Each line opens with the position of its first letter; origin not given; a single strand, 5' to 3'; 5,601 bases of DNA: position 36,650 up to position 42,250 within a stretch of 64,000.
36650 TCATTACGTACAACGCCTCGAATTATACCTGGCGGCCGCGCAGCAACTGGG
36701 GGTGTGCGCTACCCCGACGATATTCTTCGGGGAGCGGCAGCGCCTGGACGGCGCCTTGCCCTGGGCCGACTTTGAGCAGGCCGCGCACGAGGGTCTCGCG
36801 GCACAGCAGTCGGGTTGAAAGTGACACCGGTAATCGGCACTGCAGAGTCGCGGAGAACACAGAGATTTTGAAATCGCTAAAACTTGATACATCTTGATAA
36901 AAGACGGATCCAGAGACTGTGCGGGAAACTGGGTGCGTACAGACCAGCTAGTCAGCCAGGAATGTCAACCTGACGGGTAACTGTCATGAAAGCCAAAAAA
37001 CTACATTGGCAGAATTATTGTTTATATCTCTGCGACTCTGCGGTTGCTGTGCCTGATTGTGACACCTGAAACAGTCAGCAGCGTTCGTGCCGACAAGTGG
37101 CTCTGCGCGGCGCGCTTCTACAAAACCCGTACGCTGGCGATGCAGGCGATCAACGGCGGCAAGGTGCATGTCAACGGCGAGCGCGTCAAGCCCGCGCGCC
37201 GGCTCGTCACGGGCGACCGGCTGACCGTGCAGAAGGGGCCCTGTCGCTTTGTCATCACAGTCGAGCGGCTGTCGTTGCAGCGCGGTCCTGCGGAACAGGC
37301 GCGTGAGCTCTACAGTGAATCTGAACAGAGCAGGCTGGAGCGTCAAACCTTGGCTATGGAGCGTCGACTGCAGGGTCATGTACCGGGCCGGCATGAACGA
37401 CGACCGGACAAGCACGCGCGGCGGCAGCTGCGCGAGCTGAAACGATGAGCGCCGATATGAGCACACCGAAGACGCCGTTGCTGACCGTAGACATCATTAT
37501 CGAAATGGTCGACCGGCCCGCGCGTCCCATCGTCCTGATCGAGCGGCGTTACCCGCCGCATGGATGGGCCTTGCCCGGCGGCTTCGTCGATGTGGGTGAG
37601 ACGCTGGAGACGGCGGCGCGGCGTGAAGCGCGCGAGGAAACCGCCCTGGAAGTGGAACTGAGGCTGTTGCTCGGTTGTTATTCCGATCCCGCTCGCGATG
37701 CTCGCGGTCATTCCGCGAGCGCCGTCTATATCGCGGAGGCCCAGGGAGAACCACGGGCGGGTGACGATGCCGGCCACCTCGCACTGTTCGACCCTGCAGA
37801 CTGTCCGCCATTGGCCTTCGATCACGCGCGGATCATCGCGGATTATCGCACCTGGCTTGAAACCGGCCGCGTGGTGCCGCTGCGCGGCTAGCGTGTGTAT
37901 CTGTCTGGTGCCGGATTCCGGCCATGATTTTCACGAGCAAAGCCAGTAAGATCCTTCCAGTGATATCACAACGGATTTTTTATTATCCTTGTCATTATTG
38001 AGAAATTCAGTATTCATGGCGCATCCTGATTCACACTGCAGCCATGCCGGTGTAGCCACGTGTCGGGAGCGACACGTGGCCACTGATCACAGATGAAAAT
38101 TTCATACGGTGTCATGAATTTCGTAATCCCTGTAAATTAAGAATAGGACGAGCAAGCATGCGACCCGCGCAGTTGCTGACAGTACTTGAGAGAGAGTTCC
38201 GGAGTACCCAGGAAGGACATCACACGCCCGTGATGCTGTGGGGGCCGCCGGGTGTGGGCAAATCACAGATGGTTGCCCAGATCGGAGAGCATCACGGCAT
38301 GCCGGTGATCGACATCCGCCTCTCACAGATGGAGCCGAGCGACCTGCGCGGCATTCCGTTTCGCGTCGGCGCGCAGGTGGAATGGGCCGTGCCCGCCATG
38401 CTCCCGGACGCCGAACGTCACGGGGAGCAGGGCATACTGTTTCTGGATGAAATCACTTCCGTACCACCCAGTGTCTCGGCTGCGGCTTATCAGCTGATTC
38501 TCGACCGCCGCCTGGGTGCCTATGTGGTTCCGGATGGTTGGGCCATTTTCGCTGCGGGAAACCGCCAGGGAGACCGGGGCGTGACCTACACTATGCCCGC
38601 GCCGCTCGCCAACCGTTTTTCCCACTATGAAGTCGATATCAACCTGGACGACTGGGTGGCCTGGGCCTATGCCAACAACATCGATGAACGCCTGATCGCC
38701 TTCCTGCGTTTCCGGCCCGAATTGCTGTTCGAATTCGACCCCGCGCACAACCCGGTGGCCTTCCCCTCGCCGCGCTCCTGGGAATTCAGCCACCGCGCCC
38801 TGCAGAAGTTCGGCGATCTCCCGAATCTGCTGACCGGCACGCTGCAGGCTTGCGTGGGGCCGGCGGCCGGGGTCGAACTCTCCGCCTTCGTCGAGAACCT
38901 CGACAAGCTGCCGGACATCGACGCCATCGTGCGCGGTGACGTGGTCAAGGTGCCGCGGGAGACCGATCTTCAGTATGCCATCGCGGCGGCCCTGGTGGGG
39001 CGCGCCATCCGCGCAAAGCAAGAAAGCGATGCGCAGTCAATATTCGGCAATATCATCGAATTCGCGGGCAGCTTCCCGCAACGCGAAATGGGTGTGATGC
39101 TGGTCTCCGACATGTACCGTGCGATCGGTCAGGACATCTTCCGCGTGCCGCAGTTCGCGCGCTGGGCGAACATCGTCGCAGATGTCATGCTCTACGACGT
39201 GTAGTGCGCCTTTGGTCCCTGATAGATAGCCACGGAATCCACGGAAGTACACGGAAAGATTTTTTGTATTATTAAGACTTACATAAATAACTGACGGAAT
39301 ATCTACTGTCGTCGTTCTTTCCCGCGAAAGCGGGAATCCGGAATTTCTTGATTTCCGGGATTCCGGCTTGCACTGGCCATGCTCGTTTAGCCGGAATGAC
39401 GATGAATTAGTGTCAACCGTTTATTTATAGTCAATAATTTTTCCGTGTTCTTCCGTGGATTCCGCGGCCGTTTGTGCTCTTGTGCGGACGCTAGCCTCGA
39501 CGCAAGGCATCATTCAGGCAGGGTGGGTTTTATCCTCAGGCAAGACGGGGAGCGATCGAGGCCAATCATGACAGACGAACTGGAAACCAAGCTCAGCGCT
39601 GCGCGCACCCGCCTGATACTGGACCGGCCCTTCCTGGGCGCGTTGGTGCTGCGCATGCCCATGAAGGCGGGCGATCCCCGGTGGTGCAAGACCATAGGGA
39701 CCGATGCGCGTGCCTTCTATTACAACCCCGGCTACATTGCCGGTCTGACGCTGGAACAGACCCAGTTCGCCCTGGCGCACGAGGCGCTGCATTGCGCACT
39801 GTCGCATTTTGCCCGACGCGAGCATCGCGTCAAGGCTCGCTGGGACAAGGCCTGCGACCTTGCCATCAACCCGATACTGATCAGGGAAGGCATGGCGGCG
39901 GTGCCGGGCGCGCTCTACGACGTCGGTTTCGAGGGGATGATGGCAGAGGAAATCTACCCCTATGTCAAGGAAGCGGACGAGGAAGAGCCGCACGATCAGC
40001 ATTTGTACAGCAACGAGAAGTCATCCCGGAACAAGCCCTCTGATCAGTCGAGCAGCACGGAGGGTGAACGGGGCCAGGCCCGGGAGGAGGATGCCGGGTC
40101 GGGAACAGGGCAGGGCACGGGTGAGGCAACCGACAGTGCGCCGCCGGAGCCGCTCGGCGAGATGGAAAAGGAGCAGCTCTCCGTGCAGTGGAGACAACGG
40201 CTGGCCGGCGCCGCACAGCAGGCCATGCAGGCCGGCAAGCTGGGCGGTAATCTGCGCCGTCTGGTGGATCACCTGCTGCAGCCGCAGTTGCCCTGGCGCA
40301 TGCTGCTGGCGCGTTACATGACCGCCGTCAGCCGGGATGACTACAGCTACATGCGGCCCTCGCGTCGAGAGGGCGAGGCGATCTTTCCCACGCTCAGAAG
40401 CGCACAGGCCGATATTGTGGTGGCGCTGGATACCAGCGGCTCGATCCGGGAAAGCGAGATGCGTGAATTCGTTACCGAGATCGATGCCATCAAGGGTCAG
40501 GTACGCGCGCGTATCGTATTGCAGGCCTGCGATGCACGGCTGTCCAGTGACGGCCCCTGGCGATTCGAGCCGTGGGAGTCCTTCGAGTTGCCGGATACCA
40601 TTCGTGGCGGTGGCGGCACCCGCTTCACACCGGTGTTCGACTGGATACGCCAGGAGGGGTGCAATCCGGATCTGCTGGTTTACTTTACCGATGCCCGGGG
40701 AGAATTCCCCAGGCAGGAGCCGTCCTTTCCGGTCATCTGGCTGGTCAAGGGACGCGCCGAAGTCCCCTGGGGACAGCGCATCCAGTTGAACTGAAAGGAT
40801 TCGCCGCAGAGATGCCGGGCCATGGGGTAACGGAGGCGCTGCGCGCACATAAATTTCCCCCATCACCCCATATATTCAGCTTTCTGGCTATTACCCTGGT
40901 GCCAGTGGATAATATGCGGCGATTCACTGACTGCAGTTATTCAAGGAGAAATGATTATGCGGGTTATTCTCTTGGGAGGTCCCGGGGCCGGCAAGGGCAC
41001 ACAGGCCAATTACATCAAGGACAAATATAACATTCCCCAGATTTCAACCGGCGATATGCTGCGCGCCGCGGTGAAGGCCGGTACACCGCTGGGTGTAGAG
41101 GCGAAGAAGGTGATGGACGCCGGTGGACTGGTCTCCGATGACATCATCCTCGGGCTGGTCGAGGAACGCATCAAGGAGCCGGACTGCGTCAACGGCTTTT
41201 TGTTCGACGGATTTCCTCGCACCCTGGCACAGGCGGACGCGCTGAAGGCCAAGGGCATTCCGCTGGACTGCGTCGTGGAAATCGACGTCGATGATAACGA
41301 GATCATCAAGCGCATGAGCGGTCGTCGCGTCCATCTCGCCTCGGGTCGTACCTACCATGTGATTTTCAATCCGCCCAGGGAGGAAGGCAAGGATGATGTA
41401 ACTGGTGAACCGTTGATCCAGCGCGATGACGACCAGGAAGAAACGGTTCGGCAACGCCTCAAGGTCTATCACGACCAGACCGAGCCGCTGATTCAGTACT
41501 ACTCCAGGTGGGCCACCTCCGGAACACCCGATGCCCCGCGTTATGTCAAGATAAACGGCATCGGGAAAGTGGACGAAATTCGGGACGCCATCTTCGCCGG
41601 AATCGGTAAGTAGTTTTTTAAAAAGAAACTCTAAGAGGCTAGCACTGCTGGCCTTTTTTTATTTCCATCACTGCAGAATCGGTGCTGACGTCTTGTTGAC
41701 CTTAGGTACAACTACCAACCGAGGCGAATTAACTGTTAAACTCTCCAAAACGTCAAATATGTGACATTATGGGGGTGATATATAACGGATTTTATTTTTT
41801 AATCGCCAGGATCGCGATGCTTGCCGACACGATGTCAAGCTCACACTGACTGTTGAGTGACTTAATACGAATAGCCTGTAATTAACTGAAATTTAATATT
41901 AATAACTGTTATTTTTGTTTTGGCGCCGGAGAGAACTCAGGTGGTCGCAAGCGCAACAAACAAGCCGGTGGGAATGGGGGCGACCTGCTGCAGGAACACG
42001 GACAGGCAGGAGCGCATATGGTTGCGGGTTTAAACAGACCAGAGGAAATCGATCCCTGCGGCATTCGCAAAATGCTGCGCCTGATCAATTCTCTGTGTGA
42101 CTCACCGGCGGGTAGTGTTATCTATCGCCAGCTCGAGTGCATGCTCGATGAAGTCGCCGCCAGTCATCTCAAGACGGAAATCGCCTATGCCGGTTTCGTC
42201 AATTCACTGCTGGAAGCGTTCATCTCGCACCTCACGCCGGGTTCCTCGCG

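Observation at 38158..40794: MoxR-type AAA+ ATPase paired with a HExxH-metallopeptidase/VWA protein of unknown function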

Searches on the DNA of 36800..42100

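Call 65: search_rna_families(source=window, start=36800, end=42100, threshold=evalue, max_evalue=0.1)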
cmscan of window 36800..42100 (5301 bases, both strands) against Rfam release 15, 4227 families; matches with E-value up to 0.1: 0.
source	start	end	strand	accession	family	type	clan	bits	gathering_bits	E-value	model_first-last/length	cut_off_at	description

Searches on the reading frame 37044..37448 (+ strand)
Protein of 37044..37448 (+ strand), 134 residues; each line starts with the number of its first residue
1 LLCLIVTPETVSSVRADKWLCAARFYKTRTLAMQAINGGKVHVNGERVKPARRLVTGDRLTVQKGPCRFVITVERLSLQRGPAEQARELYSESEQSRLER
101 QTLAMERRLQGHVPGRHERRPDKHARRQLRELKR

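Call 3: search_protein_families(library=pfam, proteins=[window:37044-37448:+], max_evalue=0.01)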
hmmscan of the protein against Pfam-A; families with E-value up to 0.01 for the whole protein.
window:37044-37448:+ (134 aa): 1 family
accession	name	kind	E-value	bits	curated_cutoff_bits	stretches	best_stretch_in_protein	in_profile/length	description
PF01479.30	S4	-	1.7e-12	47.3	22.8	1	14-59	1-47/48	S4 domain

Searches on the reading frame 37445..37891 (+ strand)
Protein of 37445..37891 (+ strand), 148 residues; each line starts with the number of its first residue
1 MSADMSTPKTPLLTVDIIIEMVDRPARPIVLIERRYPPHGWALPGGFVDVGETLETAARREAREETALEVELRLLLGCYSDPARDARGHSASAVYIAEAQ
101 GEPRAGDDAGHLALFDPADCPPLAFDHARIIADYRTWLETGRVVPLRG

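Call 3: search_protein_families(library=pfam, proteins=[window:37445-37891:+], max_evalue=0.01)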
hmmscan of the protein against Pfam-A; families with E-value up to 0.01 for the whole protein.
window:37445-37891:+ (148 aa): 1 family
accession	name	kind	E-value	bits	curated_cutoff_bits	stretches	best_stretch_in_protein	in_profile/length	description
PF00293.34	NUDIX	-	1.7e-21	77.1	21.1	1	21-133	10-133/134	NUDIX domain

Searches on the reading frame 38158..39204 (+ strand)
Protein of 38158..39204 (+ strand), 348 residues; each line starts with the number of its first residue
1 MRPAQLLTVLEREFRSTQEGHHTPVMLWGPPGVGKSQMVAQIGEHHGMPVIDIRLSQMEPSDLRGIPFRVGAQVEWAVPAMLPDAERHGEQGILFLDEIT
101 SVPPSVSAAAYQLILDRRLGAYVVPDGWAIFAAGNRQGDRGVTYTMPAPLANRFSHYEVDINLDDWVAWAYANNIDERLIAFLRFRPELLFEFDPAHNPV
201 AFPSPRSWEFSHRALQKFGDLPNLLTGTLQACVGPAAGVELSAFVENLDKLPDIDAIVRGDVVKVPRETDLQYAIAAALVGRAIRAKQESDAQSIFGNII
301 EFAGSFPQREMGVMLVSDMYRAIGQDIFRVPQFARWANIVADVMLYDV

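Call 3: search_protein_families(library=pfam, proteins=[window:38158-39204:+], max_evalue=0.01)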
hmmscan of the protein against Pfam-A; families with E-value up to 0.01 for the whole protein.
window:38158-39204:+ (348 aa): 6 families
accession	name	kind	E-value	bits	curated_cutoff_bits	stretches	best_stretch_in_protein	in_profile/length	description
PF07728.20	AAA_5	-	1.7e-09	38.2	22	1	24-138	1-125/139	AAA domain (dynein-related subfamily)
PF00004.35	AAA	-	5e-08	33.9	21.2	1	25-106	1-73/131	ATPase family associated with various cellular activities (AAA)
PF13191.12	AAA_16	-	0.00034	21.6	32.6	1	7-47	9-49/167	AAA ATPase domain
PF20030.5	bpMoxR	-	0.005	16.4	27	1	25-100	34-107/205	MoxR domain in the MoxR-vWA-beta-propeller ternary systems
PF00158.32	Sigma54_activat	-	0.0067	16.6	20.2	0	89-113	92-116/168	Sigma-54 interaction domain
PF13173.12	AAA_14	-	0.0097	16.3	27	0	23-106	3-78/129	AAA domain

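Call 4: search_protein_families(library=ncbifam, proteins=[window:38158-39204:+], max_evalue=0.01)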
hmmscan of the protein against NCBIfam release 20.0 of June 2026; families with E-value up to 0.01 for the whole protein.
window:38158-39204:+ (348 aa): 5 families
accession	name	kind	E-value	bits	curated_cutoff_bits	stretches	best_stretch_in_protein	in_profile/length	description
NF003229.0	PRK04195.1-5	equivalog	0.0015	17.3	280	1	14-57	36-79/413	replication factor C large subunit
NF038308.1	RNA_repair_RtcR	equivalog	0.0018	17.2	650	0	21-42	203-224/530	RNA repair transcriptional activator RtcR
NF003230.0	PRK04195.1-6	equivalog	0.0041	15.8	441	1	19-57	36-74/494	replication factor C large subunit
NF033453.1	BREX_3_BrxF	hypoth_equivalog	0.0055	16.4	50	1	10-98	4-87/149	BREX-3 system P-loop-containing protein BrxF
NF042959.1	IteA_antiphage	equivalog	0.0086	15.3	510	0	20-58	123-161/367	anti-phage ATPase IteA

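Call 5: search_protein_families(library=padloc, proteins=[window:38158-39204:+], max_evalue=0.01)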
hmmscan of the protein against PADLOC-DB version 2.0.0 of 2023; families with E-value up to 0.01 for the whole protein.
window:38158-39204:+ (348 aa): 5 families
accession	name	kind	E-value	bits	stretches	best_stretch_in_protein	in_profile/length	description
PDLC03838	DolB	-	8.8e-05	19.9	1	20-113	162-252/375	-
PDLC02196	IetA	-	0.00052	17.5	1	20-56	120-156/374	-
PDLC04788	PDC-S01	-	0.00062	16.8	1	18-108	15-102/448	-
PDLC01993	RtcR--CARF_AAA_HTH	-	0.0016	15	0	22-43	204-225/523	-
PDLC02195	IetA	-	0.0035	14.7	1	25-57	140-172/395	-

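Call 6: search_protein_families(library=phrogs, proteins=[window:38158-39204:+], max_evalue=0.001)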
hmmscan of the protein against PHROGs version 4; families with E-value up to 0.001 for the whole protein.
window:38158-39204:+ (348 aa): 6 families
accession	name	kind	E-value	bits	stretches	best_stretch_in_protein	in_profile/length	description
phrog_1297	-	other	3.3e-91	306.9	1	21-344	24-353/356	ATPase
phrog_16335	-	other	1.9e-26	93.9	1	27-167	31-175/267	ATPase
phrog_249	-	moron, auxiliary metabolic gene and host takeover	4e-10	40.6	1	21-118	126-220/380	porphyrin biosynthesis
phrog_21479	-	unknown function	1e-09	39.2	1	27-63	31-67/68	-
phrog_3757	-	unknown function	0.00014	22.4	1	22-58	126-162/367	-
phrog_11838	-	DNA, RNA and nucleotide metabolism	0.00029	21.1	1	20-116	38-124/420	clamp loader of DNA polymerase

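Call 7: search_solved_structures(query=window:38158-39204:+, max_evalue=0.01)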
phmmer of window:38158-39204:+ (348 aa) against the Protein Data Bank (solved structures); distinct sequences matched with E-value up to 0.01: 11.
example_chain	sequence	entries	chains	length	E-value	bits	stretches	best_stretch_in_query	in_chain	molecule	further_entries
6or5_A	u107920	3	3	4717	2.7e-13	53.1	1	23-241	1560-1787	Midasin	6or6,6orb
6i27_A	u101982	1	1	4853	3.2e-07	33.1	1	21-165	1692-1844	Midasin,Midasin,Midasin,Midasin,Midasin,Midasin,Midasin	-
6i26_A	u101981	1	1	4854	3.2e-07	33.1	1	21-165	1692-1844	Midasin,Midasin,Midasin,Midasin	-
6hyp_A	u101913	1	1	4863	3.2e-07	33.1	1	21-165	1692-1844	Midasin,Midasin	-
5jcs_s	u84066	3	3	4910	3.3e-07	33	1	21-165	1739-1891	Midasin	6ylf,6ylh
9qh4_A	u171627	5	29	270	0.00014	24.4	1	21-119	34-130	Protein NorQ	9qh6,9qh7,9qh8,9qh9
9qhd_A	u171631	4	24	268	0.00031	23.3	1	19-119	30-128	Nitric oxide reductase NorQ protein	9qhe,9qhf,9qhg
9uiq_A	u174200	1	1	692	0.00044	22.7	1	10-137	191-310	Chromosome transmission fidelity protein 18 homolog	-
8zwo_A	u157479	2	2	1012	0.001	21.5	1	10-137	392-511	Chromosome transmission fidelity protein 18 homolog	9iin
8umt_A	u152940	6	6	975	0.0011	21.4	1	10-137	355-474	Chromosome transmission fidelity protein 18 homolog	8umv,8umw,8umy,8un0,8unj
8umu_A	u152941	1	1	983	0.0012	21.4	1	10-137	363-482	Chromosome transmission fidelity protein 18 homolog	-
